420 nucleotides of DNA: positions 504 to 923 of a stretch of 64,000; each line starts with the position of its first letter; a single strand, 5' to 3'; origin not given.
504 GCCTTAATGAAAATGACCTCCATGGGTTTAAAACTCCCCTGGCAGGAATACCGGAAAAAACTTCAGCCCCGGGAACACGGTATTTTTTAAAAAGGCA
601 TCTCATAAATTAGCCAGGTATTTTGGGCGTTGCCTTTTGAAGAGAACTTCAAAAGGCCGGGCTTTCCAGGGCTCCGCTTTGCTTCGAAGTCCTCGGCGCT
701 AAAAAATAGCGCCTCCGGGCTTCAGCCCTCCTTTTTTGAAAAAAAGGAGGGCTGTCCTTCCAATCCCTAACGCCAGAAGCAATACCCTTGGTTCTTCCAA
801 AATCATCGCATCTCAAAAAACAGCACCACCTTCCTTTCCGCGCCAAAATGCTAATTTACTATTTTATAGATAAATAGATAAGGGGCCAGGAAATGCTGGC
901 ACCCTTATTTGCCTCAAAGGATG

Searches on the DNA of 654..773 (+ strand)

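Call 45: build_rna_model(alignment_id=A3, structure=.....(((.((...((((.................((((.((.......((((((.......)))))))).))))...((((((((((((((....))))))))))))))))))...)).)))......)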
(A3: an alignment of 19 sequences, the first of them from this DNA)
Model R1 built from alignment A3 (19 sequences, 129 columns); structure: as given.
model positions 110; base pairs 35; branch points 1; effective number of sequences 1.57; information 0.59 bits per position. Calibrated on 0.2 Mb of random sequence (short: E-values are rough).
structure used (alignment columns):
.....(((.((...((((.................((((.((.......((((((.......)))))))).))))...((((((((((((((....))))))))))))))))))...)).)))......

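Call 46: search_with_rna_model(model_id=R1, sources=[window, L001, L002, L005, L008, L012, L014, L017, L018, L020, L021, L025, L026, L027, L029, L030, L033, L034, L035, L036, L037, L038, L039, L040, L011, L032], max_evalue=1)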
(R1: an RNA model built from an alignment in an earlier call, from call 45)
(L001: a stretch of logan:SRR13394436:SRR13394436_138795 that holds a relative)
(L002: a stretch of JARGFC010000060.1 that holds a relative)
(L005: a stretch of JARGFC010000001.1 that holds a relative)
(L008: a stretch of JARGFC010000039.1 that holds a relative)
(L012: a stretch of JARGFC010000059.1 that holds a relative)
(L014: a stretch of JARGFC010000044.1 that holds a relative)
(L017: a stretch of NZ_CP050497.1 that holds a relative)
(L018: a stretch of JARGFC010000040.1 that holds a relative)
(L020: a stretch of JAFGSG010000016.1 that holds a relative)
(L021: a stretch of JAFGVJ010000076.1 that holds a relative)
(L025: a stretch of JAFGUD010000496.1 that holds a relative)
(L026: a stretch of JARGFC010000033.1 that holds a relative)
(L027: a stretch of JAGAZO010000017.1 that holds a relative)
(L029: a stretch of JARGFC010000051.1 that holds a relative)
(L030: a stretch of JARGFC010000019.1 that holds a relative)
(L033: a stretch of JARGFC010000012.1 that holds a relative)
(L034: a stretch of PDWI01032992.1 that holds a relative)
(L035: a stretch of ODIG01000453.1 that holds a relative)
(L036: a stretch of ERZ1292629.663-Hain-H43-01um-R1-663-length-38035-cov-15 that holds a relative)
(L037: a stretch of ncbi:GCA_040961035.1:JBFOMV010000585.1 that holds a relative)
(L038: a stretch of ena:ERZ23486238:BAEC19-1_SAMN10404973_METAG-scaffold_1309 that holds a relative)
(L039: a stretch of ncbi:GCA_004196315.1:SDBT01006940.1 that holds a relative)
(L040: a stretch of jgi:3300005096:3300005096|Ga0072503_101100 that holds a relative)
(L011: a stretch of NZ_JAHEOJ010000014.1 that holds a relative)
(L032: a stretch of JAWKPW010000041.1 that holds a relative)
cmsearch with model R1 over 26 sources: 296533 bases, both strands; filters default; matches with E-value up to 1: 27.
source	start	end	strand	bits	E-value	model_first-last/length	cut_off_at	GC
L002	255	364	-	121.8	2.5e-32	1-110/110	no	0.49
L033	347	456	-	121.2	3.8e-32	1-110/110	no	0.49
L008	5839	5949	+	119.9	9.1e-32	1-110/110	no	0.5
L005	1895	2004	-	118.6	2.1e-31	1-110/110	no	0.45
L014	616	726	-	116.9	6.6e-31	1-110/110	no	0.46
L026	875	984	-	116.1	1.2e-30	1-110/110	no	0.48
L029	3193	3302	+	115.9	1.3e-30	1-110/110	no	0.42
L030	7146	7255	-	113.1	8.8e-30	1-110/110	no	0.51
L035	9060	9170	-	111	3.5e-29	1-110/110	no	0.48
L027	6879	6988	+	108.9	1.4e-28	1-110/110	no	0.5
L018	444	554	-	106.2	8.8e-28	1-110/110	no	0.5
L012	3976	4085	+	105.7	1.2e-27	1-110/110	no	0.51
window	654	773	+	100.7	3.6e-26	1-110/110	no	0.56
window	49382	49504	+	97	4.2e-25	1-110/110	no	0.54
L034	1088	1207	-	94.2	2.7e-24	1-110/110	no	0.47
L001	3146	3254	-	89.9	5e-23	1-110/110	no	0.59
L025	11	133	+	83.7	3e-21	1-110/110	no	0.51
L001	2977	3099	+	82.9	5.3e-21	1-110/110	no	0.52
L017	5384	5493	+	52.4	3.8e-12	1-110/110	no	0.45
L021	7220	7271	-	43.7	1.3e-09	57-110/110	5'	0.25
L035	1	95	+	21.5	0.0038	13-110/110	5'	0.35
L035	3353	3454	-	13.3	0.95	1-110/110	no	0.35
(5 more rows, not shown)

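Call 58: search_with_rna_model(model_id=R1, sources=[L041, L042, L043], max_evalue=1)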
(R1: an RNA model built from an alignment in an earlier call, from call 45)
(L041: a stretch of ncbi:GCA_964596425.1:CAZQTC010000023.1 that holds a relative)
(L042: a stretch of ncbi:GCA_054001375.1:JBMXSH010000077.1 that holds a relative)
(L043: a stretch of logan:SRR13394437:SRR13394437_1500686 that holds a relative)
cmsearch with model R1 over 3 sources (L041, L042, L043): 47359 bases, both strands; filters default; matches with E-value up to 1: 2.
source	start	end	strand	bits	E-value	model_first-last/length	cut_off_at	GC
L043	385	493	-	89.9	7.9e-24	1-110/110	no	0.59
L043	216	338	+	82.9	8.4e-22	1-110/110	no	0.52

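Call 70: search_with_rna_model(model_id=R1, sources=[L044, L045, L046, L047], max_evalue=5, filters=off)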
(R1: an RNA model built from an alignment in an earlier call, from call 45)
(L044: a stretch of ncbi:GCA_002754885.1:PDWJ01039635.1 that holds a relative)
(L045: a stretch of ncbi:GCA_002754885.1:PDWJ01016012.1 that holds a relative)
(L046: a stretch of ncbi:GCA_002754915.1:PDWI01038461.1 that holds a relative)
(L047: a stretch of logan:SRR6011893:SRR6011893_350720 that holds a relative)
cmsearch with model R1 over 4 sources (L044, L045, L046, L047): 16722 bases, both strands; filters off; matches with E-value up to 5: 7.
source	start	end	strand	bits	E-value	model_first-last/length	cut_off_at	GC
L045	3420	3447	+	13.5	0.046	62-89/110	no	0.36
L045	3420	3447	-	13.5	0.046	62-89/110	no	0.36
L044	3664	3776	+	7.3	2.9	1-110/110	no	0.33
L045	3177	3306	+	7.3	3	1-110/110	no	0.39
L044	4263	4343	-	7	3.5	1-110/110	no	0.36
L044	3031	3126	+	6.9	3.8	1-110/110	no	0.4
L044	4248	4321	+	6.7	4.4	1-110/110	no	0.38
